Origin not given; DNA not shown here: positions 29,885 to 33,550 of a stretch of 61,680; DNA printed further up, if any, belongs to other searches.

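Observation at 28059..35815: Orphan PAAR island with no contractile-machine genes in 61 kb: PAAR-extension, leaderless 1121-aa protein, propeller, lipoprotein, Eag-like chaperone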

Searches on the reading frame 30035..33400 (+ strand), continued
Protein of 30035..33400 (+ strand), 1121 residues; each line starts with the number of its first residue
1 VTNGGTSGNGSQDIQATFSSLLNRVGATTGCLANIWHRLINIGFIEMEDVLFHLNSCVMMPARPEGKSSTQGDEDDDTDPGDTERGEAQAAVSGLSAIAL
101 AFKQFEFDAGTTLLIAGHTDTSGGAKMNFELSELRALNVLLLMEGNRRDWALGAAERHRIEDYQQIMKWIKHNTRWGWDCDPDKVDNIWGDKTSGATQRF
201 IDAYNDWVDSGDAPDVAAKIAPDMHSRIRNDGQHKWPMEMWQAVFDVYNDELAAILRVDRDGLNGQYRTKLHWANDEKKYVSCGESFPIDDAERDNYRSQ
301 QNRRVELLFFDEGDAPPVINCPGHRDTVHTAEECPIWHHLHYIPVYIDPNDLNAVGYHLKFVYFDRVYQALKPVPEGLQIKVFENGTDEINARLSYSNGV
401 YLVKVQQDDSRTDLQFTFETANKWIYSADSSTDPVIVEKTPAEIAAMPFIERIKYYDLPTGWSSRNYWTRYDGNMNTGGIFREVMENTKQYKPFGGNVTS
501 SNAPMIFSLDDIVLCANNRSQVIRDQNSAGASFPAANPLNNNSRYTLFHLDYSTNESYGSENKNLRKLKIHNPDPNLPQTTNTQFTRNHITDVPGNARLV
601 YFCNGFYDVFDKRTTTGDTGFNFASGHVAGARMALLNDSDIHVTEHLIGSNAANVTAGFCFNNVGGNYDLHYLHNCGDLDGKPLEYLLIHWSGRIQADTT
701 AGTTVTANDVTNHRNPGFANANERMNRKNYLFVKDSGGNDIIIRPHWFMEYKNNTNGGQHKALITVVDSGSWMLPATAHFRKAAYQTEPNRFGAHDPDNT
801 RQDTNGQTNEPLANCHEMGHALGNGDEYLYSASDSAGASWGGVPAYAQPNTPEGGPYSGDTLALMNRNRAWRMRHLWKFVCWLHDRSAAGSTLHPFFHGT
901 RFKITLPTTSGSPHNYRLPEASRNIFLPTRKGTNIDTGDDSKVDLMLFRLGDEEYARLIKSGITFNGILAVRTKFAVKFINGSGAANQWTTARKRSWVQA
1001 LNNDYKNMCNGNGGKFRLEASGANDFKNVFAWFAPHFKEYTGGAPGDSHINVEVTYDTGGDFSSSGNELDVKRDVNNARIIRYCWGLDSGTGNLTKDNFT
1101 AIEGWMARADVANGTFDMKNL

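Call 24: find_related_loci(query=A1, collection=genome_contigs, flank=10000)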
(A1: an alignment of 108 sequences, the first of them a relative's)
Query A1 (1121 aa) in genome_contigs; peptide patterns used: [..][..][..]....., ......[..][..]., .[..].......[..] (x = any residue, [..] = any of these).
217 stretches matched a pattern; 143 encode a relative of the query (tblastn E <= 1e-3); the best 80 are kept; 80 distinct loci.
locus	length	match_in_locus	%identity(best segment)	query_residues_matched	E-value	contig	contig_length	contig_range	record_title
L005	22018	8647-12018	80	1-1121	0e+0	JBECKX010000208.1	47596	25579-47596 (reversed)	MAG: Candidatus Zixiibacteriota bacterium isolate ETDI71 k127_3953615, whole genome shotgun sequence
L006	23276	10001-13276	59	14-1121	0e+0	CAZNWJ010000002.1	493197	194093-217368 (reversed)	MAG TPA_asm: uncultured Ignavibacteria bacterium isolate binchicken_co16_17 genome assembly, contig: NODE_5_length_49319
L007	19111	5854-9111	46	8-1121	0e+0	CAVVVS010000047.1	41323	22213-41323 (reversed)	MAG: uncultured Ignavibacteriales bacterium isolate MFD02923.bin.1.123 genome assembly, contig: contig_34590, whole geno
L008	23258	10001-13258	46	8-1121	0e+0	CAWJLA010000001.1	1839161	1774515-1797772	MAG: uncultured Bacteroidetes bacterium isolate MFD02416.bin.1.83 genome assembly, contig: contig_27038, whole genome sh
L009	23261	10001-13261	45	1-1121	0e+0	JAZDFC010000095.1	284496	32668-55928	MAG: bacterium isolate MEGAHIT-group-0.183 k141_12564883, whole genome shotgun sequence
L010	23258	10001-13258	46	8-1121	0e+0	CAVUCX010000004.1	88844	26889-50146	MAG: uncultured Bacteroidetes bacterium isolate MFD02923.bin.2.109 genome assembly, contig: contig_17157, whole genome s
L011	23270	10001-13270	45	7-1121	0e+0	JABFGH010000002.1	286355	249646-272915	MAG: Ignavibacteriae bacterium isolate IGN16 c_000000000002, whole genome shotgun sequence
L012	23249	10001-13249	44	8-1121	0e+0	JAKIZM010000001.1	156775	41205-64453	MAG: Bacteroidetes bacterium isolate UR.bin72 UR_contig_94, whole genome shotgun sequence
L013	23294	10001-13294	42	9-1106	0e+0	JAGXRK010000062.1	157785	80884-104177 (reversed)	MAG: Ignavibacterium sp. isolate CROMO_A_100 c_000000988582, whole genome shotgun sequence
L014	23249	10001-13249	44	8-1121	0e+0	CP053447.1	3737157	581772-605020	MAG: Ignavibacteriota bacterium isolate IGN3 chromosome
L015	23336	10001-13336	41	9-1121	0e+0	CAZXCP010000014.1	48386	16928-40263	MAG TPA_asm: uncultured Ignavibacteriaceae bacterium isolate binchicken_co277_195 genome assembly, contig: NODE_1345_len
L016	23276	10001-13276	59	14-1121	0e+0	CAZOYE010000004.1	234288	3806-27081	MAG TPA_asm: uncultured Ignavibacteria bacterium isolate SRP323723_co1_129 genome assembly, contig: NODE_34_length_23428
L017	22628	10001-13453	40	40-1121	0e+0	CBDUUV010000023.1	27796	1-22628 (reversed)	MAG TPA_asm: uncultured bacterium isolate SRR22302361_binner13_Refined_86 genome assembly, contig: ERZ25748748.543, whol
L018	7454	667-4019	42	9-1120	0e+0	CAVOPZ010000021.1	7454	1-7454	MAG: uncultured Ignavibacteriaceae bacterium isolate MFD00032.bin.2.47 genome assembly, contig: contig_38881, whole geno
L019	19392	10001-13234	38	4-1121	0e+0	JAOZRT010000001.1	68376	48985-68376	MAG: Desulfobacterales bacterium isolate GMC6.concoct.7 GMC6_108_length_68376_cov_9.407342, whole genome shotgun sequenc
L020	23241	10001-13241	43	18-1121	0e+0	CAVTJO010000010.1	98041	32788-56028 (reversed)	MAG: uncultured Bacteroidetes bacterium isolate MFD05942.bin.1.467 genome assembly, contig: contig_26453, whole genome s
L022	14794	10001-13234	38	21-1121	0e+0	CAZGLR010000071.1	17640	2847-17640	MAG TPA_asm: uncultured Ignavibacteriales bacterium isolate SRP141376_co3_444 genome assembly, contig: NODE_8721_length_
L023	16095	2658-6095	36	18-1121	0e+0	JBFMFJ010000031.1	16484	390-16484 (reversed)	MAG: Candidatus Zixiibacteriota bacterium isolate MAG268 MAG268_31, whole genome shotgun sequence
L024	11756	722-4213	36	9-1121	0e+0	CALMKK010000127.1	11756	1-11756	MAG TPA_asm: uncultured candidate division Zixibacteria bacterium isolate SRR6284162_bin.34_CONCOCT_v1.1_MAG genome asse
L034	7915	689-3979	34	15-1090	0e+0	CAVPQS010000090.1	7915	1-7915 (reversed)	MAG: uncultured bacterium isolate MFD10097.bin.1.9 genome assembly, contig: contig_7716, whole genome shotgun sequence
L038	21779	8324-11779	34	22-1121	0e+0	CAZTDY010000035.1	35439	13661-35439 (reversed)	MAG TPA_asm: uncultured bacterium isolate binchicken_co142_298 genome assembly, contig: NODE_3398_length_35439_cov_25.33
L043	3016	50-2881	35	227-1121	1e-173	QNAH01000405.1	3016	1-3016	MAG: Candidatus Zixiibacteriota bacterium isolate B117_G9 B117_Guay9_scaffold_81004, whole genome shotgun sequence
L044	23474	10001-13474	32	14-1121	2e-171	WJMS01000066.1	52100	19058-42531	MAG: candidate division GN15 bacterium isolate Bin_052 k141_683188, whole genome shotgun sequence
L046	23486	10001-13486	31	9-1121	5e-159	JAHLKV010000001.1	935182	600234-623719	MAG: bacterium isolate MAG50 NODE_10_length_935182_cov_2069.325792, whole genome shotgun sequence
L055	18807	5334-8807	33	15-1121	4e-172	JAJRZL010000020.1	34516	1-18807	MAG: Candidatus Zixiibacteriota bacterium isolate Dive96_bin4.195 k141_517319, whole genome shotgun sequence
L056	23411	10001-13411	34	24-1121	0e+0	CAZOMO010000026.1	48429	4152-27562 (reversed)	MAG TPA_asm: uncultured Ignavibacterium sp. isolate binchicken_co235_20 genome assembly, contig: NODE_1740_length_48429_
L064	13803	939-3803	32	1-971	2e-120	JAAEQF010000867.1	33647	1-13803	MAG: FCB group bacterium isolate Gpa_11 GpaG_CONTIG5027153, whole genome shotgun sequence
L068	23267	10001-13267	57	17-1121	0e+0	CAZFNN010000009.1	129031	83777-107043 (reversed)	MAG TPA_asm: uncultured Ignavibacteria bacterium isolate SRP323723_co1_126 genome assembly, contig: NODE_114_length_1290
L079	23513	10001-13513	34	40-1121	0e+0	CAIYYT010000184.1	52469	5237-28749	uncultured bacterium isolate AlinenSedimentsCore2_bin-0496 genome assembly, contig: bin-0496:184/266, whole genome shotg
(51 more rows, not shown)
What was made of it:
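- Some genomes hold two divergent copies (call 24).
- Tried and rejected: The single genome-collection scan had already been spent on BIG (call 24).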

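Call 33: search_solved_structures(query=A1, max_evalue=1, show_alignments=2)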
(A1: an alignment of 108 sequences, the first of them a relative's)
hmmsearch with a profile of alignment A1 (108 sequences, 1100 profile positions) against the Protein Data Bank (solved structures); distinct sequences matched with E-value up to 1: 47.
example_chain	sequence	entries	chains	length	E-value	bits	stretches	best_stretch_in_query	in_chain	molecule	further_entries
5wtp_A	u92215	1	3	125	0.00011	23.5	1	84-131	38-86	OmpA family protein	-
5u1h_A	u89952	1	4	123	0.00031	22.1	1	75-130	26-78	Outer membrane porin F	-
4pwt_A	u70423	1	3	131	0.00032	22.1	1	93-132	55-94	Peptidoglycan-associated lipoprotein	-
7rjj_A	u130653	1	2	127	0.00034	22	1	94-126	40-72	OmpA family protein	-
4r40_B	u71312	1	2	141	0.00037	21.8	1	93-132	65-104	Peptidoglycan-associated lipoprotein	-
5wtl_A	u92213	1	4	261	0.00047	21.5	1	84-131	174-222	OmpA family protein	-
6jfw_A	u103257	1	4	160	0.00049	21.4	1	82-130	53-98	PA0833-PD protein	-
4g4v_A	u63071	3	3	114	0.00053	21.3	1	93-129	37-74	Peptidoglycan-associated lipoprotein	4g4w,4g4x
9v99_A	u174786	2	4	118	0.00068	21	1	89-129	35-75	Outer membrane beta-barrel domain-containing protein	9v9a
1oap_A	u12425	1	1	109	0.00096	20.5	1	93-133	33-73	PEPTIDOGLYCAN-ASSOCIATED LIPOPROTEIN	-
2hqs_H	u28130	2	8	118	0.0011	20.3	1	93-133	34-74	Peptidoglycan-associated lipoprotein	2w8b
9rle_P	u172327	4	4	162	0.002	19.4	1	93-132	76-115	Peptidoglycan-associated lipoprotein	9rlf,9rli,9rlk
5nhx_A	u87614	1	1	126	0.002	19.4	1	79-127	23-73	Outer membrane protein A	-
2k1s_A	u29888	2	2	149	0.0029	18.9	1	79-129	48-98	Inner membrane lipoprotein yiaD | Probable lipoprotein YiaD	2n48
4rha_A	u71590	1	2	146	0.0033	18.7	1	79-129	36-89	Outer membrane protein A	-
4hx3_A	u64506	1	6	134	0.7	11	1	778-805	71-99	Extracellular small neutral protease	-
1c7k_A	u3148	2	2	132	0.7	11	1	778-805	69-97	ZINC ENDOPROTEASE | ZINC PROTEASE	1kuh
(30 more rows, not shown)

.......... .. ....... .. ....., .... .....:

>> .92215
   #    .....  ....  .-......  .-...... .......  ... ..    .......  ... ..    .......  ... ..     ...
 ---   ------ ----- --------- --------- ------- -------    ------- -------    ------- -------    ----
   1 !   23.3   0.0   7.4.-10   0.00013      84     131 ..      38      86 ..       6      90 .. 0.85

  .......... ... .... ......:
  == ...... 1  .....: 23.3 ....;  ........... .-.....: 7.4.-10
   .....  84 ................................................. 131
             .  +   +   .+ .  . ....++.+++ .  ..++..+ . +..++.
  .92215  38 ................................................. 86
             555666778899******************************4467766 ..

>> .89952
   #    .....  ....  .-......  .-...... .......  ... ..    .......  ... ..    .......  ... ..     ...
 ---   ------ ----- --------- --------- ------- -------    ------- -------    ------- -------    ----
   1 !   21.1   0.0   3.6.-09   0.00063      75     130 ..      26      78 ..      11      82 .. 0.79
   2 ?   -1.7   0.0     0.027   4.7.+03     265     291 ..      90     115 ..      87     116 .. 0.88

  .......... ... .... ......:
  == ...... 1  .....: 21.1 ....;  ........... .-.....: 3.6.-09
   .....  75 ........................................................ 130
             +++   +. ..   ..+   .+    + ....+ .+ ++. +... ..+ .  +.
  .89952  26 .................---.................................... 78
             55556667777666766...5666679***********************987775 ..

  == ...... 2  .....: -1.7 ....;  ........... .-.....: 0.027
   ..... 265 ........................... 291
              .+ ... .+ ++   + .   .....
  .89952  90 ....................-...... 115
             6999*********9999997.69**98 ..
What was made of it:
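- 30035..33400 (+): BIG: leaderless 1121-aa cargo effector. It has an OmpA-like peptidoglycan-binding domain with a helical insert (aa ~40-310, 30152-30964), beta-sandwich domains, and a metzincin-like protease module (aa ~705-900). OmpA-like matches in call 33.
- On OmpA-like peptidoglycan-binding domain (PF00691): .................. and CGESFP..NRRVE align to Pal/OmpA structures (call 33).
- Checked: The family profile nevertheless matches both halves of OmpA-like domains in the PDB (call 33).
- It binds peptidoglycan by prediction (call 33).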

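Call 35: search_protein_families(library=pfam, proteins=[L012:55-522:+, L001:18551-20005:+, L001:16020-18419:+, L017:1269-1649:-, L012:15282-16304:+, L012:16210-16989:+, L034:6693-7901:+, L011:15258-16136:+, L001:19954-21108:+, L064:4321-5655:+], max_evalue=0.01)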
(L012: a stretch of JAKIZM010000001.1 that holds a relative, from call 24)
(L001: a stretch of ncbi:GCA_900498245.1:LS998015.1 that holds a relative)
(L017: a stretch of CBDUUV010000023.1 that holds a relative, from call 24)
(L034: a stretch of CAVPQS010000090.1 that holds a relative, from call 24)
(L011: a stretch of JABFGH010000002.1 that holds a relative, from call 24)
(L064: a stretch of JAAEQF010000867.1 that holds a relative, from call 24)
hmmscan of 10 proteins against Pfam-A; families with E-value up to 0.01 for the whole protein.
L012:55-522:+ (155 aa): 1 family
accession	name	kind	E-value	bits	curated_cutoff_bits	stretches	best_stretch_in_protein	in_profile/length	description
PF05638.18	T6SS_HCP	-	2.2e-16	60.7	23.5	1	23-143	17-129/129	Type VI secretion system effector, Hcp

L001:18551-20005:+ (484 aa): 6 families
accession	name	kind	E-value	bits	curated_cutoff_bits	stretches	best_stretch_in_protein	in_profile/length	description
PF17871.7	AAA_lid_9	-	6.7e-25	87.5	22.8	1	354-452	3-101/104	AAA lid domain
PF00004.35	AAA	-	6.1e-12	46.6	21.2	1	213-345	2-125/131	ATPase family associated with various cellular activities (AAA)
PF02861.25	Clp_N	-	4e-09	36.9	20.7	1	17-68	1-52/53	Clp amino terminal domain, pathogenicity island component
PF05621.17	TniB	-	5.9e-08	32.8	22.4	1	195-350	21-186/189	Bacterial TniB protein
PF13191.12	AAA_16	-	9.6e-07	29.9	32.6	1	191-235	3-50/167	AAA ATPase domain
PF01637.24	ATPase_2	-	0.00055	20.2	33.2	0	193-231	4-42/225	ATPase domain predominantly from Archaea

L001:16020-18419:+ (799 aa): 0 families

L017:1269-1649:- (126 aa): 1 family
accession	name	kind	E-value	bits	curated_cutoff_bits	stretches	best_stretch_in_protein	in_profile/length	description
PF04965.19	GPW_gp25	-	1.4e-12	47.7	27.2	1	24-113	5-94/96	Baseplate wedge protein gp25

L012:15282-16304:+ (340 aa): 0 families

L012:16210-16989:+ (259 aa): 1 family
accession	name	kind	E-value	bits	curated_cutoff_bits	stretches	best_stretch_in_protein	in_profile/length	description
PF05517.18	p25-alpha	-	0.0094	16.6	22.6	0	59-94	12-46/153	p25-alpha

L034:6693-7901:+ (402 aa): 0 families

L011:15258-16136:+ (292 aa): 0 families

L001:19954-21108:+ (384 aa): 10 families
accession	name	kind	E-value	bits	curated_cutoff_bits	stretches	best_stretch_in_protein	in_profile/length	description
PF07724.20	AAA_2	-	6.3e-62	208.9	27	1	118-281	1-166/166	AAA domain (Cdc48 subfamily)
PF10431.15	ClpB_D2-small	-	3e-16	59.6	21.9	1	288-367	2-81/81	C-terminal, D2-small domain, of ClpB protein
PF07728.20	AAA_5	-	1e-11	45.4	22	1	123-242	2-123/139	AAA domain (dynein-related subfamily)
PF00004.35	AAA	-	2.8e-09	38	21.2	1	124-253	2-120/131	ATPase family associated with various cellular activities (AAA)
PF06309.17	Torsin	-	0.0006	20.4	27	1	81-147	16-80/127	Torsin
PF13401.12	AAA_22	-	0.0014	19.4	27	1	122-218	7-110/130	AAA domain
PF00158.32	Sigma54_activat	-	0.0017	18.5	20.2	1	97-239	6-141/168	Sigma-54 interaction domain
PF12775.13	AAA_7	-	0.0022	18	25.8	1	122-169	35-82/181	P-loop containing dynein motor region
PF00437.27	T2SSE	-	0.0038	16.4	24.9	1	106-196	128-216/370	Type II/IV secretion system protein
PF13191.12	AAA_16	-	0.0039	18.2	32.6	0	92-147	2-51/167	AAA ATPase domain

L064:4321-5655:+ (444 aa): 0 families
